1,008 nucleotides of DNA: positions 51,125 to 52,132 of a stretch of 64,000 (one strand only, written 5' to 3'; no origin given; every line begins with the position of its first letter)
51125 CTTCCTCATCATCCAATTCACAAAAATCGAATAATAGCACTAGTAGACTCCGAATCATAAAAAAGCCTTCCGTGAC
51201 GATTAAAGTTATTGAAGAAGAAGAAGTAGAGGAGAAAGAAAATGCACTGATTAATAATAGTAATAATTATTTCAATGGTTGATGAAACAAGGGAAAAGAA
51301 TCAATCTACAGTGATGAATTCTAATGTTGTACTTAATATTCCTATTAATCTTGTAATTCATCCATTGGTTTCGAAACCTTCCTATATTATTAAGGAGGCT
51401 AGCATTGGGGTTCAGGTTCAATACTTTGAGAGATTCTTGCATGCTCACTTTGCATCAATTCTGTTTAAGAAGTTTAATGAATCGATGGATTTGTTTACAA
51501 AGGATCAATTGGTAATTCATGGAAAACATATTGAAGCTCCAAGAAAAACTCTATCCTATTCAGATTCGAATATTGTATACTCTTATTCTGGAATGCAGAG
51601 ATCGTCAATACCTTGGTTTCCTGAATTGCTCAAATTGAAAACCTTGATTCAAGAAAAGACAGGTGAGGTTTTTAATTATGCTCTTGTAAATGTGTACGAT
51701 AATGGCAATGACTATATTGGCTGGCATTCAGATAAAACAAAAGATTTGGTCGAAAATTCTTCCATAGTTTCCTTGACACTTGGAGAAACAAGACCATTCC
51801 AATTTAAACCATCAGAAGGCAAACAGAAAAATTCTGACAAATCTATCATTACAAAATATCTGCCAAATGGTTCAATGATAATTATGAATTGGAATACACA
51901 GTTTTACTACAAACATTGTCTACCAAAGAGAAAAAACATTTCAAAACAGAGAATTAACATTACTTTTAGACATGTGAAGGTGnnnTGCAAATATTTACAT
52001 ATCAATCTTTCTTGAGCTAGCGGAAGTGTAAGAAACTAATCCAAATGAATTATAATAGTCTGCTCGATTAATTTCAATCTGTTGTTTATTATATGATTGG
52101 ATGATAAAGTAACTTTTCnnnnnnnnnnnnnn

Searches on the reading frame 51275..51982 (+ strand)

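Call 12: search_protein_families(library=pfam, proteins=[window:51275-51982:+], max_evalue=0.001)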
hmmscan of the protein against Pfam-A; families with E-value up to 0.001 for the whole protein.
window:51275-51982:+ (236 aa): 1 family
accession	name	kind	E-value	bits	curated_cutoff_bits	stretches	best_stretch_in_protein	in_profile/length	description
PF13532.12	2OG-FeII_Oxy_2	-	3.6e-29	102.8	31.2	1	48-232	2-194/194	2OG-Fe(II) oxygenase superfamily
